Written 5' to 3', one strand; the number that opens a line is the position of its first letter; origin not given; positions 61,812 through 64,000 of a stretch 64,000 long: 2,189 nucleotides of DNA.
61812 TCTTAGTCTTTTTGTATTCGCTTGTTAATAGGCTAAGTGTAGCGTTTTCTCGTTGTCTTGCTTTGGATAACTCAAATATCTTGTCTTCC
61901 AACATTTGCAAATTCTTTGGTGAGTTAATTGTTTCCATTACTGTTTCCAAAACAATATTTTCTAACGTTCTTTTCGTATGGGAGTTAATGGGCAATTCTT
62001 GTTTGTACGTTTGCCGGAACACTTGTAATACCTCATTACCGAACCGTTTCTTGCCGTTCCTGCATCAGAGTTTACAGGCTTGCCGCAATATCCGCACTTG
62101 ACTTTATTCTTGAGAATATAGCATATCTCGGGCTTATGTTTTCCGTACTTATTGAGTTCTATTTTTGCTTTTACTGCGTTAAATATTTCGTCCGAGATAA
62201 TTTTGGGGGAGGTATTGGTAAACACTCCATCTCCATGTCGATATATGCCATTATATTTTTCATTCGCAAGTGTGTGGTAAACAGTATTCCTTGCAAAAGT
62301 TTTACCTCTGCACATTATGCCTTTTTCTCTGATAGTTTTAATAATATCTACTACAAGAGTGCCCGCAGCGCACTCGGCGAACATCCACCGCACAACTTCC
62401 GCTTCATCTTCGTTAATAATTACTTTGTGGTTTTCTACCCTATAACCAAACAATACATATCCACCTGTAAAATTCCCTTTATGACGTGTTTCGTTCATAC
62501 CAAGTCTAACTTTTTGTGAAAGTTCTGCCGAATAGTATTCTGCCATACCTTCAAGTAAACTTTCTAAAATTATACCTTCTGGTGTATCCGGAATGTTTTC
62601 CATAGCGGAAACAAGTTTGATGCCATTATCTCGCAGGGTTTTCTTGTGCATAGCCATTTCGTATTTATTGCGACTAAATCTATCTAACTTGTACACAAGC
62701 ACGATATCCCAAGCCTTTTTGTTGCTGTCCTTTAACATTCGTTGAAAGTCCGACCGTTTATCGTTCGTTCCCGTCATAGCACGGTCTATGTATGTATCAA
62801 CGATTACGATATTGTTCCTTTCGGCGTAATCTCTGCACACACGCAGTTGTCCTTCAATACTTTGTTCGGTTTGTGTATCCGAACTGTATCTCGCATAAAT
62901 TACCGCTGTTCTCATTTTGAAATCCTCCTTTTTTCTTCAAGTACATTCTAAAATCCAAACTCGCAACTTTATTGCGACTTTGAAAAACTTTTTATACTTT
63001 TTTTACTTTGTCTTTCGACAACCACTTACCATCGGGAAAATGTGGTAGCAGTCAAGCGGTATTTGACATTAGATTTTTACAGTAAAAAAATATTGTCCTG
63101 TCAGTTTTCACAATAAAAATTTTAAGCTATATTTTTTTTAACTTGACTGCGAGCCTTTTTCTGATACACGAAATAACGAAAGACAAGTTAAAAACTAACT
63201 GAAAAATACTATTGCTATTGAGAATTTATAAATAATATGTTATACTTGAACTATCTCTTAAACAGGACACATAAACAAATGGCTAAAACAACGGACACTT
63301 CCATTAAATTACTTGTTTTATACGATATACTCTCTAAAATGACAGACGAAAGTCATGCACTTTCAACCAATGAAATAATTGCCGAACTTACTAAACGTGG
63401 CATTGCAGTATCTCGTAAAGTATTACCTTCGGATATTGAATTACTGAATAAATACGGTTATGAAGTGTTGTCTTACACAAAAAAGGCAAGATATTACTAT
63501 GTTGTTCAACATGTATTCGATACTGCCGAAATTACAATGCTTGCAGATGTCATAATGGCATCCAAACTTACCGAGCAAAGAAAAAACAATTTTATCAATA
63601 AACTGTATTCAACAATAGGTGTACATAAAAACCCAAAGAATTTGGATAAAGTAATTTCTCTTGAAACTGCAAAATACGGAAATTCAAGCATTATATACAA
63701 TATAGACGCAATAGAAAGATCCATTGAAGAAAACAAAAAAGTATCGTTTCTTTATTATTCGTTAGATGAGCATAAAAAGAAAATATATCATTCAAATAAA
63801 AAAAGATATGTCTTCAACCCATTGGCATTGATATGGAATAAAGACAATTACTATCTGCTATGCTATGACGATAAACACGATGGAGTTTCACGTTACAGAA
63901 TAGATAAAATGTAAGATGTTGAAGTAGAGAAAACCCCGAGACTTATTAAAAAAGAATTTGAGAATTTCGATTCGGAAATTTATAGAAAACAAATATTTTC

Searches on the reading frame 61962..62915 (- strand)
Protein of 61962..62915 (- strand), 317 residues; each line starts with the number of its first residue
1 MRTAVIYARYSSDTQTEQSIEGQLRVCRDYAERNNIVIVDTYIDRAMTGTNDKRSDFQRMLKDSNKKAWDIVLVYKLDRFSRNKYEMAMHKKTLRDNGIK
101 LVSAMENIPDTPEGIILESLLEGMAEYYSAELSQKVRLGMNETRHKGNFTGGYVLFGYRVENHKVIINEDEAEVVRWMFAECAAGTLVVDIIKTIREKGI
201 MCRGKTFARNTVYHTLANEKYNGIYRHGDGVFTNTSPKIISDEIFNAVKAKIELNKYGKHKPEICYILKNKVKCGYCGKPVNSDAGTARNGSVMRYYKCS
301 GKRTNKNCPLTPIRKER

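Call 66: search_protein_families(library=pfam, max_evalue=0.001, proteins=[window:61962-62915:-])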
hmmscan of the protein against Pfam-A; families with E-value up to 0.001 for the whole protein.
window:61962-62915:- (317 aa): 3 families
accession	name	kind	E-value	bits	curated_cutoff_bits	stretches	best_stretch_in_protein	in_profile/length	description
PF00239.26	Resolvase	-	5.7e-31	108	23.3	1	4-147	1-143/145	Resolvase, N terminal domain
PF07508.19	Recombinase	-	3.2e-14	53.4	21.1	1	169-253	1-100/102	Recombinase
PF13408.12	Zn_ribbon_recom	-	2.2e-07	31.6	25.3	1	267-316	1-47/58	Recombinase zinc beta ribbon domain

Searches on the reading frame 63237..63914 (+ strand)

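Call 66: search_protein_families(library=pfam, max_evalue=0.001, proteins=[window:63237-63914:+])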
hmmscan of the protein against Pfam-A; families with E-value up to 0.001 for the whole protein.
window:63237-63914:+ (225 aa): 1 family
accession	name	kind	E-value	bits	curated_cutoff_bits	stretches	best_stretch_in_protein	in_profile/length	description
PF13280.12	WYL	-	5.6e-10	39.5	21.8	1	156-225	3-65/70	WYL domain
